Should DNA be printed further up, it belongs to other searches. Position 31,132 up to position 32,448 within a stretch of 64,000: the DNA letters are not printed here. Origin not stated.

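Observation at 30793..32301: Low-GC SIR2-like (SIR2_2/DUF4917-type) gene next to toxin-antitoxin genes: candidate stand-alone NAD-depleting defence effector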

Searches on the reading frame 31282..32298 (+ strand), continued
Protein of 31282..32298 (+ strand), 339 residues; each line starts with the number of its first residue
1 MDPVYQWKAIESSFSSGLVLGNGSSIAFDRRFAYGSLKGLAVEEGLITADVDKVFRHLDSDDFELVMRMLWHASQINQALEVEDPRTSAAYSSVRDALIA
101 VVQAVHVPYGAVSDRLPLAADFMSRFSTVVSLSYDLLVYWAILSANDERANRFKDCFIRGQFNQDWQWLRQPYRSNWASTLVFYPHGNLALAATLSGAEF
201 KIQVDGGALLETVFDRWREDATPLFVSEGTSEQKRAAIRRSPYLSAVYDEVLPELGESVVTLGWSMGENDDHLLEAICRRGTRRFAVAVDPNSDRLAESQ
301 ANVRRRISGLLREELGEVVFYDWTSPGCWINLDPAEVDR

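Call 71: search_dna_similar(query=window:31282-32298:+, collection=phages, mode=protein, max_rows=10)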
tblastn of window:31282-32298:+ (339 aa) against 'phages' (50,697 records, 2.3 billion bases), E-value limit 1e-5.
No match.

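Call 72: get_annotated_region(hit=H5, flank=7000)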
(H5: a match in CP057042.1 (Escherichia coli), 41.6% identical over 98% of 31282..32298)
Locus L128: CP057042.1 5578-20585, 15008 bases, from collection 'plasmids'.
description: Escherichia coli strain RHB39-C22 plasmid pRHB39-C22_3, complete sequence
organism: Escherichia coli (NCBI taxid 562)
taxonomy: Bacteria; Pseudomonadota; Gammaproteobacteria; Enterobacterales; Enterobacteriaceae; Escherichia; Escherichia coli
host: -; source: culture,Pooled cattle faecal samples collected from floor of farm; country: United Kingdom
typing (MOB-suite, as given by PLSDB): conjugative; replicon IncI-gamma/K1; relaxase MOBP; mating-pair formation MPF_I
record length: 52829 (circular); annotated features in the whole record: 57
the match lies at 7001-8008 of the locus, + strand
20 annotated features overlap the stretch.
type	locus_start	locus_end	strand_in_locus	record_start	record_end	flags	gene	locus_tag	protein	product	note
CDS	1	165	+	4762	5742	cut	-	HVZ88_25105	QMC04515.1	plasmid segregation protein ParM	-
CDS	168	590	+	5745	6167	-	-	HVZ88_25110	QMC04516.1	plasmid partitioning/stability family protein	-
CDS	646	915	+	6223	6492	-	-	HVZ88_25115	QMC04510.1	hypothetical protein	-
CDS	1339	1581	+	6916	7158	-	-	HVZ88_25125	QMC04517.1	hypothetical protein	-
CDS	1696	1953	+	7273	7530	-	-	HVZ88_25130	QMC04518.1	hypothetical protein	-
CDS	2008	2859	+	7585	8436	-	-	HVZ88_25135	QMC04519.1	DUF4942 domain-containing protein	-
CDS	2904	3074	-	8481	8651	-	-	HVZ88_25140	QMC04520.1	helix-turn-helix domain-containing protein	-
CDS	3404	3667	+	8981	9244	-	-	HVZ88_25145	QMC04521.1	hypothetical protein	-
CDS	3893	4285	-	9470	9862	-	-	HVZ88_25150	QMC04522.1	mobilization protein MobC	-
CDS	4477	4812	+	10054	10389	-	-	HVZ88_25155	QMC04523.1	mobilization protein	-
CDS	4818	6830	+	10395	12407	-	-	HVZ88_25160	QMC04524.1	relaxase/mobilization nuclease domain-containing protein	-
CDS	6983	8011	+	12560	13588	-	-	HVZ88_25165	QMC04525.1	DUF4917 family protein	-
CDS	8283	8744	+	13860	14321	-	-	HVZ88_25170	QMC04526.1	helix-turn-helix domain-containing protein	-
CDS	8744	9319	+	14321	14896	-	-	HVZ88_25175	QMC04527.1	PIN domain-containing protein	-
CDS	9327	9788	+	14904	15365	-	-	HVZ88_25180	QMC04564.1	hypothetical protein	-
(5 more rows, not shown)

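Call 73: get_annotated_region(hit=H10, flank=7000)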
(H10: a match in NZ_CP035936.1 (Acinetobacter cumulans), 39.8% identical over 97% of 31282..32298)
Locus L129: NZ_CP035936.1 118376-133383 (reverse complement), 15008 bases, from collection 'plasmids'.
description: Acinetobacter cumulans strain WCHAc060092 plasmid p1_060092, complete sequence
organism: Acinetobacter cumulans (NCBI taxid 2136182)
taxonomy: Bacteria; Pseudomonadota; Gammaproteobacteria; Moraxellales; Moraxellaceae; Acinetobacter; Acinetobacter cumulans
host: -; source: Pure Culture,Sewage; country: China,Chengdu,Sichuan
typing (MOB-suite, as given by PLSDB): non-mobilizable
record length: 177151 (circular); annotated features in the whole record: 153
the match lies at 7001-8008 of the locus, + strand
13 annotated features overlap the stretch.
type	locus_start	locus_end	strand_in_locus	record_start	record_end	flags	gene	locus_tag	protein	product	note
CDS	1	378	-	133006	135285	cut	-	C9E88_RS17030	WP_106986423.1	NADP-dependent malic enzyme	-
CDS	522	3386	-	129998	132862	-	-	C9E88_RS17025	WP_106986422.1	EAL domain-containing protein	-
CDS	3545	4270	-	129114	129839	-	-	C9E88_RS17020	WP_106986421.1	16S rRNA (uracil(1498)-N(3))-methyltransferase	GO:0006364 - rRNA processing [Evidence IEA]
CDS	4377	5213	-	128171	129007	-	metF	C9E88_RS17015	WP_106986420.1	methylenetetrahydrofolate reductase [NAD(P)H]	GO:0009086 - methionine biosynthetic process [Evidence IEA]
CDS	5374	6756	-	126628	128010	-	ahcY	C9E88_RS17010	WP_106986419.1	adenosylhomocysteinase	GO:0006730 - one-carbon metabolic process [Evidence IEA]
CDS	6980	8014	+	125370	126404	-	-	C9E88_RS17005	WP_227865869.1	DUF4917 family protein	-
CDS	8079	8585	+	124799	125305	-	-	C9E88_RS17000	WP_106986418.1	peptidase C39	-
CDS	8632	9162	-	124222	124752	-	-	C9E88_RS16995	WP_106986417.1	tetratricopeptide repeat protein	-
CDS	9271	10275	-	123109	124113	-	-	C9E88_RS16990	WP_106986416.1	Tim44-like domain-containing protein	-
CDS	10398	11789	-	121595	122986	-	radA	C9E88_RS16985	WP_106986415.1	DNA repair protein RadA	GO:0006281 - DNA repair [Evidence IEA]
CDS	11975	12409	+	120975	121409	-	-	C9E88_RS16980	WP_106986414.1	hypothetical protein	-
CDS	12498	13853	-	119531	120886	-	-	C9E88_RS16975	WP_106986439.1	sodium:alanine symporter family protein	GO:0006865 - amino acid transport [Evidence IEA]; GO:0006814 - sodium ion transport [Evidence IEA]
CDS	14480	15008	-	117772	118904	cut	-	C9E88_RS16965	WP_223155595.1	IS3-like element ISAba14 family transposase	GO:0006313 - DNA transposition [Evidence IEA]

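Call 80: search_protein_representatives(alignment_id=A1)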
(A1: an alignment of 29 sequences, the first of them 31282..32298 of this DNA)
Query: 29 sequences, 334 profile positions. Proteins with E-value up to 0.001 (for the whole library): 3047; up to 1e-10: 2222; up to 1e-30: 1165. The best 150 are listed.
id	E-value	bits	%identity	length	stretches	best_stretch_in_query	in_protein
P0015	5.0e-148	509.0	-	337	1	2-333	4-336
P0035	7.1e-147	505.3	-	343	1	3-333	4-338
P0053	1.0e-140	485.0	-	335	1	3-332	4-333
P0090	6.7e-135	465.9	-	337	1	1-333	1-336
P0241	9.0e-131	452.3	-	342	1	3-333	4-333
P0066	1.2e-130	451.9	-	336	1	2-333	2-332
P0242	1.7e-127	441.6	-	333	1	1-332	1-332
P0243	6.5e-124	429.8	-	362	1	1-333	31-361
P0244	1.1e-123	429.0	-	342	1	3-332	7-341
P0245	1.0e-121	422.5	-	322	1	2-308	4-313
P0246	1.2e-121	422.4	-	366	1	2-333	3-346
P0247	2.9e-121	421.0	-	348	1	2-333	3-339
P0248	9.1e-121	419.4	-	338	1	3-332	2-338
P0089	9.7e-121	419.3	-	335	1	4-333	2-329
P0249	6.9e-120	416.5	-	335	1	4-333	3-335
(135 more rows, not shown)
